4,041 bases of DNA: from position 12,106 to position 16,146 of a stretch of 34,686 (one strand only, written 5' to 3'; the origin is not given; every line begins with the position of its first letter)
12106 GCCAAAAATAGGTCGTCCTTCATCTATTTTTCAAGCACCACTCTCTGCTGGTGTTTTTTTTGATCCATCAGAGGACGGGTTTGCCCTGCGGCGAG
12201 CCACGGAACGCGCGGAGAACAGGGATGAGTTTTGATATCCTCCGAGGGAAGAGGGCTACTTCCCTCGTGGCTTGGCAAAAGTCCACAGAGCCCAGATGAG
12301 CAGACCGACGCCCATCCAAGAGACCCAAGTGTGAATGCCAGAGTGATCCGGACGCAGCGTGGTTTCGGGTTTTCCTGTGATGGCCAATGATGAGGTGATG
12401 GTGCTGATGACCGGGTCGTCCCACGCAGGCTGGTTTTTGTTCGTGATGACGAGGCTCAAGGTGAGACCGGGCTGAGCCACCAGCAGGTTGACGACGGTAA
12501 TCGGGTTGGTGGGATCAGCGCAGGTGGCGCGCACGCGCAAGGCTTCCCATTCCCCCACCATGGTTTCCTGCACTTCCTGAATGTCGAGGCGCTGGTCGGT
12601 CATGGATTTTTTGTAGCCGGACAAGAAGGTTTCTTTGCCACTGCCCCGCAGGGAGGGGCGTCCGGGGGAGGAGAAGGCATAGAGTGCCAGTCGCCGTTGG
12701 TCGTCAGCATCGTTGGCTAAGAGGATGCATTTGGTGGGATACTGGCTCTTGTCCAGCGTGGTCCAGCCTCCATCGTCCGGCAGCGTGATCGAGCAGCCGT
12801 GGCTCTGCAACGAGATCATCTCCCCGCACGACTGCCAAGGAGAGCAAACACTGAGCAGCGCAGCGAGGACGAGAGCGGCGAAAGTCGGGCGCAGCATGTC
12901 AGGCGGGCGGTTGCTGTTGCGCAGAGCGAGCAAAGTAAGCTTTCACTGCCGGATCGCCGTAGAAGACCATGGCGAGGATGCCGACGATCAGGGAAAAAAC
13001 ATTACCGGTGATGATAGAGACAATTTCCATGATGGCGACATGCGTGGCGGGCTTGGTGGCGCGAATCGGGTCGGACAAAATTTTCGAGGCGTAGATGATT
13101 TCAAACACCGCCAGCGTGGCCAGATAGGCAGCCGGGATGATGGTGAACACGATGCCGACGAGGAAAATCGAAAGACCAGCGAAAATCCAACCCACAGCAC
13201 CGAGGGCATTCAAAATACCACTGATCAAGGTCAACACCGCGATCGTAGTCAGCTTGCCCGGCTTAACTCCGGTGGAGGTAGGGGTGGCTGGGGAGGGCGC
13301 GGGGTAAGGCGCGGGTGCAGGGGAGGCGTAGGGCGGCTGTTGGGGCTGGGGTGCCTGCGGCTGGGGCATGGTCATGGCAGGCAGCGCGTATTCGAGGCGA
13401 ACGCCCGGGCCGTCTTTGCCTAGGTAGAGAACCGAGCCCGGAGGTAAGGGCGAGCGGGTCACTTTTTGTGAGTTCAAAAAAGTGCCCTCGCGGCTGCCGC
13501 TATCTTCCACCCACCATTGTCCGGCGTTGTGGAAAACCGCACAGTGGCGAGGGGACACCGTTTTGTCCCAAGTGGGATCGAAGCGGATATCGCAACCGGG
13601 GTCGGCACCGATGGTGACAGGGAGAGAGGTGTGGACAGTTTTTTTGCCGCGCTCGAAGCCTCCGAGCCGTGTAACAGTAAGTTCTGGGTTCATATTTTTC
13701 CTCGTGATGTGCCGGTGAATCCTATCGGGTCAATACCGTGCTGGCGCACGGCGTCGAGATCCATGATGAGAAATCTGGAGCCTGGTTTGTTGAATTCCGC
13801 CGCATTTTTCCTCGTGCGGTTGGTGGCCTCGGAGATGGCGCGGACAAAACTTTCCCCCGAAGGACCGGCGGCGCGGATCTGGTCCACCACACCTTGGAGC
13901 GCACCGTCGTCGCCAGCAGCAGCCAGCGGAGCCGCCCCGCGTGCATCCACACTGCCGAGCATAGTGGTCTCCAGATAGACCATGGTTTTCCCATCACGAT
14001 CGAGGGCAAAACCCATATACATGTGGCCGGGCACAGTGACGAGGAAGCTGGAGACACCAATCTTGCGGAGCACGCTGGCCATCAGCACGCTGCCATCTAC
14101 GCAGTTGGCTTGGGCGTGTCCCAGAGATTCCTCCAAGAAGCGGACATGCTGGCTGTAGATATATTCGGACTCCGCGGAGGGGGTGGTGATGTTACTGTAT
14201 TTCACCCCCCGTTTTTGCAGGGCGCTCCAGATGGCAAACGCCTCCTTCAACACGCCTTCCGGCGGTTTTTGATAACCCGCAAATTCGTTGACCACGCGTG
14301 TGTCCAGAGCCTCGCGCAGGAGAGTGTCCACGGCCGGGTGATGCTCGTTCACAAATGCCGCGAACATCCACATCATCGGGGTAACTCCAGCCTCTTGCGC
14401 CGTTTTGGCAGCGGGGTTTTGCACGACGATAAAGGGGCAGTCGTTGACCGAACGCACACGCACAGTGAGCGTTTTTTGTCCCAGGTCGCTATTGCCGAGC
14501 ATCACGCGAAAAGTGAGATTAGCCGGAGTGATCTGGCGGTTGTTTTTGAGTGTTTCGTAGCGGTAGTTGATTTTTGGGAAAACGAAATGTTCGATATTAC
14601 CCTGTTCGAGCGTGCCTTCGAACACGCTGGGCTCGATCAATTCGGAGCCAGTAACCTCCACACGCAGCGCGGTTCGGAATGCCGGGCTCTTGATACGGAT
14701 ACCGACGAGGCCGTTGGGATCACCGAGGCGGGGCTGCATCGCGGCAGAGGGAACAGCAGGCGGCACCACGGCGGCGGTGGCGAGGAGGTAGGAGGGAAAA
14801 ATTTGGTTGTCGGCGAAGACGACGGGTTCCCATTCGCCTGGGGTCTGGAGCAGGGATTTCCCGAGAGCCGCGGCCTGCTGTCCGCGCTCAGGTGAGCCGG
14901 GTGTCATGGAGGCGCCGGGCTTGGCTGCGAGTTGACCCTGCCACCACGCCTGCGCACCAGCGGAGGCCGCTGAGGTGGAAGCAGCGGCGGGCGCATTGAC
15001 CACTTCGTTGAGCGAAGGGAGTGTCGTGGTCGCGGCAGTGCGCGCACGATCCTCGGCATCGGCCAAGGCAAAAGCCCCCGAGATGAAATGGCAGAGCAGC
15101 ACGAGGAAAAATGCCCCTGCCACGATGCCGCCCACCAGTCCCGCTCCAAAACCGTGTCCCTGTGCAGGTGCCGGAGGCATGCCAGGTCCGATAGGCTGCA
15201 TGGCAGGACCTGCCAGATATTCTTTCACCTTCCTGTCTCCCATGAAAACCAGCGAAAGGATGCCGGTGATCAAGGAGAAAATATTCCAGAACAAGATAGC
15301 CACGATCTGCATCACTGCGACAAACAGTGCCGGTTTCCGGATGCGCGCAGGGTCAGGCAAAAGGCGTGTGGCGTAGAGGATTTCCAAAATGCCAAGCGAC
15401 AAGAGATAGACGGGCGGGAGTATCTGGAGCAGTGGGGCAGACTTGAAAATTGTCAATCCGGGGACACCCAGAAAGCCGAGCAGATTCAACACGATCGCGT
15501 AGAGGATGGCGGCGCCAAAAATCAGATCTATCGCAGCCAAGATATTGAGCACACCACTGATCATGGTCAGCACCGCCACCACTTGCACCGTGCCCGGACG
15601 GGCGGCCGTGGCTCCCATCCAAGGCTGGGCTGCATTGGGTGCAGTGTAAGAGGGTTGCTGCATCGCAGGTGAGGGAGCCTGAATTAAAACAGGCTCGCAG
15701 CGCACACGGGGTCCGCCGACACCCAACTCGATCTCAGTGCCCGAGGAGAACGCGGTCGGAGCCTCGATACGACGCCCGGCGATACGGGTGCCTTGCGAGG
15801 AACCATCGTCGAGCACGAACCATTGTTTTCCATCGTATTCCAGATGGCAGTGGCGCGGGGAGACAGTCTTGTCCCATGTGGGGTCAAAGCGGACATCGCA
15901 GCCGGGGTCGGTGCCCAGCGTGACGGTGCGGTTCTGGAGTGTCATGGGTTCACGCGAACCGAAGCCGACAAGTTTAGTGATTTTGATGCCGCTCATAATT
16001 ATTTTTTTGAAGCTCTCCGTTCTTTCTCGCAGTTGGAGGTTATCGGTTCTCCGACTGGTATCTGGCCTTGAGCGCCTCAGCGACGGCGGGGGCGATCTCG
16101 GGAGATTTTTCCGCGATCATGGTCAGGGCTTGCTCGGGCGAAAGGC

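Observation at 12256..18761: Seven-gene FHA / zinc-ribbon-SPFH / transglutaminase-like membrane operon without a kinase or phosphatase partner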

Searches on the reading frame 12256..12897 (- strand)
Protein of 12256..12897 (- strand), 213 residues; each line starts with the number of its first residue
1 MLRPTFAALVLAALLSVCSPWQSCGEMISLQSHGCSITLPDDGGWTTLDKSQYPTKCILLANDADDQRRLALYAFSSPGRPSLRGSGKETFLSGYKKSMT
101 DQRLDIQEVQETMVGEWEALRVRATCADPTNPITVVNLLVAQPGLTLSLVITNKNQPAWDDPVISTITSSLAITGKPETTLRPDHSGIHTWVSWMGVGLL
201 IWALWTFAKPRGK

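Call 4: search_protein_families(library=pfam, proteins=[window:12256-12897:-], max_evalue=0.1)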
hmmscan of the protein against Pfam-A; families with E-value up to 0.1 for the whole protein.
window:12256-12897:- (213 aa): 0 families

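Call 44: search_protein_families(library=padloc, proteins=[window:12256-12897:-], max_evalue=0.01)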
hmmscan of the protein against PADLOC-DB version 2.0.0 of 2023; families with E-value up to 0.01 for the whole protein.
window:12256-12897:- (213 aa): 0 families

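Call 45: search_protein_families(library=ncbifam, proteins=[window:12256-12897:-], max_evalue=0.01)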
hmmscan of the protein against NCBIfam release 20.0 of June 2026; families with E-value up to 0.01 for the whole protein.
window:12256-12897:- (213 aa): 0 families

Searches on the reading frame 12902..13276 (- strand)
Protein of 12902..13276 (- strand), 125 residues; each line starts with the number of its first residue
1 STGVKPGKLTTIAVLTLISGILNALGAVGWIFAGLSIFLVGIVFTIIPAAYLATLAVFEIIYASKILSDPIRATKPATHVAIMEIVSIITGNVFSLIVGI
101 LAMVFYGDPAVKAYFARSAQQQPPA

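Call 34: find_homologous_proteins(query=window:12902-13276:-, max_evalue=0.001)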
Query window:12902-13276:- (125 aa): 64 proteins with E <= 0.001 among 160 candidates.
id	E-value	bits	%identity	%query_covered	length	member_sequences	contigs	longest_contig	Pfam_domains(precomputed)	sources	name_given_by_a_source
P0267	1.7e-25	108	54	89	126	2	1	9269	-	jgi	-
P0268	5.7e-24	103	53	92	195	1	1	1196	-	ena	-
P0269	5.7e-24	103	53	92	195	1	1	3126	-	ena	-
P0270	7.1e-24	102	53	92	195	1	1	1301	-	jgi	jgi:hypothetical protein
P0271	7.3e-24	102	52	92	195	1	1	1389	-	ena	-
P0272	7.8e-24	102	53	92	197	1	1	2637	-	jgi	jgi:hypothetical protein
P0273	8.0e-24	102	53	92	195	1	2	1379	-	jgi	jgi:hypothetical protein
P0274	8.2e-24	102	53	92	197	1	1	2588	-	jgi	jgi:hypothetical protein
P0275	2.5e-23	101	52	90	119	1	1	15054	-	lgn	-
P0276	5.2e-23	100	53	90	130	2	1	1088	-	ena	-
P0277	7.7e-23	99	51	90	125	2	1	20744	-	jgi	-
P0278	7.0e-22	96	51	94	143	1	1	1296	-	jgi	jgi:hypothetical protein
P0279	1.1e-21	95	52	90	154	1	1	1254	-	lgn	-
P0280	1.6e-21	95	49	90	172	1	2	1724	-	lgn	-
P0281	2.3e-21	94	45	92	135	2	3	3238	-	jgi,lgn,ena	jgi:hypothetical protein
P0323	2.6e-17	81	47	90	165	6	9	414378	-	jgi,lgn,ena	jgi:hypothetical protein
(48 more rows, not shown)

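Call 71: find_encoding_contigs(protein=P0323, flank=4000, max_places=3)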
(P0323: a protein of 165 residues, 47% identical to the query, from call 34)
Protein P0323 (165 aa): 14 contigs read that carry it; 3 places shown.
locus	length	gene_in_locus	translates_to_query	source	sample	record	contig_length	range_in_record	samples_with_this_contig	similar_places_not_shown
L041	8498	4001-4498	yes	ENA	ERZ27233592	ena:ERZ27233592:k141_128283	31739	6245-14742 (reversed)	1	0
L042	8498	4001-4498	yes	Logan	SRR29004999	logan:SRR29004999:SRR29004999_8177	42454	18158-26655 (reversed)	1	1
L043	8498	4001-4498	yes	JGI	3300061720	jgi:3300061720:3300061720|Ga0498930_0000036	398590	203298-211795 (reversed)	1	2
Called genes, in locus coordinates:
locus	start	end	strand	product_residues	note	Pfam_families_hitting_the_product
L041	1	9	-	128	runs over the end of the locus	PF13581:HATPase_c_2, PF02518:HATPase_c (weak)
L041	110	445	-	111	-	PF01740:STAS, PF13466:STAS_2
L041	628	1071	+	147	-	PF00072:Response_reg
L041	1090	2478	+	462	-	PF00072:Response_reg, PF00989:PAS, PF08448:PAS_4, PF13426:PAS_9, PF08447:PAS_3, PF13487:HD_5, PF01966:HD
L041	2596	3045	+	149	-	-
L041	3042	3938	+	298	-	-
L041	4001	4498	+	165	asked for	-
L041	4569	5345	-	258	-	-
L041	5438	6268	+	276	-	PF01875:Memo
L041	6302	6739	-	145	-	-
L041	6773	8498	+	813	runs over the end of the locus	PF17764:PriA_3primeBD, PF00270:DEAD, PF04851:ResIII, PF18319:Zn_ribbon_PriA, PF00271:Helicase_C (weak), PF18074:PriA_C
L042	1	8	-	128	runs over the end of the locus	PF13581:HATPase_c_2, PF02518:HATPase_c (weak)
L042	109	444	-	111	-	PF01740:STAS, PF13466:STAS_2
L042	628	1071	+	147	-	PF00072:Response_reg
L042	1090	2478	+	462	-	PF00072:Response_reg, PF00989:PAS, PF08448:PAS_4, PF13426:PAS_9, PF08447:PAS_3, PF13487:HD_5, PF01966:HD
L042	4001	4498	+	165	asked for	-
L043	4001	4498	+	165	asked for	-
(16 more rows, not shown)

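Call 72: find_encoding_contigs(protein=P0277, flank=4000, max_places=2)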
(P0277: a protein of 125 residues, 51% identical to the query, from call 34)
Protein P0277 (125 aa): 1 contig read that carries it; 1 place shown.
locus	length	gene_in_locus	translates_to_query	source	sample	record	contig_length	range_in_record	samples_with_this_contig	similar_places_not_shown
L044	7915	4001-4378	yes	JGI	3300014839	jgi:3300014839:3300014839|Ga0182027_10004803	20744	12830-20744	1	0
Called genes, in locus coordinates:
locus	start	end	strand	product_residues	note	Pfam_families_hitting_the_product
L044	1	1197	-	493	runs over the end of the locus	PF00370:FGGY_N, PF02782:FGGY_C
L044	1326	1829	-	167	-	PF02915:Rubrerythrin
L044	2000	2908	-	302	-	PF00551:Formyl_trans_N, PF02911:Formyl_trans_C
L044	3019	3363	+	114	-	PF09685:MamF_MmsF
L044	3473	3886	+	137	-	PF13828:DUF4190 (weak)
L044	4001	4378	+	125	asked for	-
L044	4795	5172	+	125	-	PF01597:GCV_H, PF00364:Biotin_lipoyl, PF13375:RnfC_N (weak), PF25984:BSH_YknX (faint)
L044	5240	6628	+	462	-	PF02347:GDC-P, PF00266:Aminotran_5 (weak)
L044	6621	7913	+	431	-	?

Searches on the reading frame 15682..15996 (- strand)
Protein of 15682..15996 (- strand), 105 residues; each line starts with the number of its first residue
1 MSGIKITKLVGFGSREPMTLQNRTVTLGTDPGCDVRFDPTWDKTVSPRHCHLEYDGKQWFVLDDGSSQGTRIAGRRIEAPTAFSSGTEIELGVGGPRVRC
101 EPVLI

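Call 51: search_solved_structures(query=window:15682-15996:-, max_evalue=0.001, show_alignments=3)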
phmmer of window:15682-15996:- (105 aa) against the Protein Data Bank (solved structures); distinct sequences matched with E-value up to 0.001: 4.
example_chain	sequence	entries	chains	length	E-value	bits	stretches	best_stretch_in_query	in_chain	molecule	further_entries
6i2q_B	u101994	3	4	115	0.00017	24.9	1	18-92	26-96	Glycogen accumulation regulator GarA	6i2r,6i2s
8p5r_G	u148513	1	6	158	0.00028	24.2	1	18-92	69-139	Glycogen accumulation regulator GarA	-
1lgq_A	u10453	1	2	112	0.00052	23.4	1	14-74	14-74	cell cycle checkpoint protein CHFR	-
1lgp_A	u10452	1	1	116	0.00057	23.2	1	14-74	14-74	cell cycle checkpoint protein CHFR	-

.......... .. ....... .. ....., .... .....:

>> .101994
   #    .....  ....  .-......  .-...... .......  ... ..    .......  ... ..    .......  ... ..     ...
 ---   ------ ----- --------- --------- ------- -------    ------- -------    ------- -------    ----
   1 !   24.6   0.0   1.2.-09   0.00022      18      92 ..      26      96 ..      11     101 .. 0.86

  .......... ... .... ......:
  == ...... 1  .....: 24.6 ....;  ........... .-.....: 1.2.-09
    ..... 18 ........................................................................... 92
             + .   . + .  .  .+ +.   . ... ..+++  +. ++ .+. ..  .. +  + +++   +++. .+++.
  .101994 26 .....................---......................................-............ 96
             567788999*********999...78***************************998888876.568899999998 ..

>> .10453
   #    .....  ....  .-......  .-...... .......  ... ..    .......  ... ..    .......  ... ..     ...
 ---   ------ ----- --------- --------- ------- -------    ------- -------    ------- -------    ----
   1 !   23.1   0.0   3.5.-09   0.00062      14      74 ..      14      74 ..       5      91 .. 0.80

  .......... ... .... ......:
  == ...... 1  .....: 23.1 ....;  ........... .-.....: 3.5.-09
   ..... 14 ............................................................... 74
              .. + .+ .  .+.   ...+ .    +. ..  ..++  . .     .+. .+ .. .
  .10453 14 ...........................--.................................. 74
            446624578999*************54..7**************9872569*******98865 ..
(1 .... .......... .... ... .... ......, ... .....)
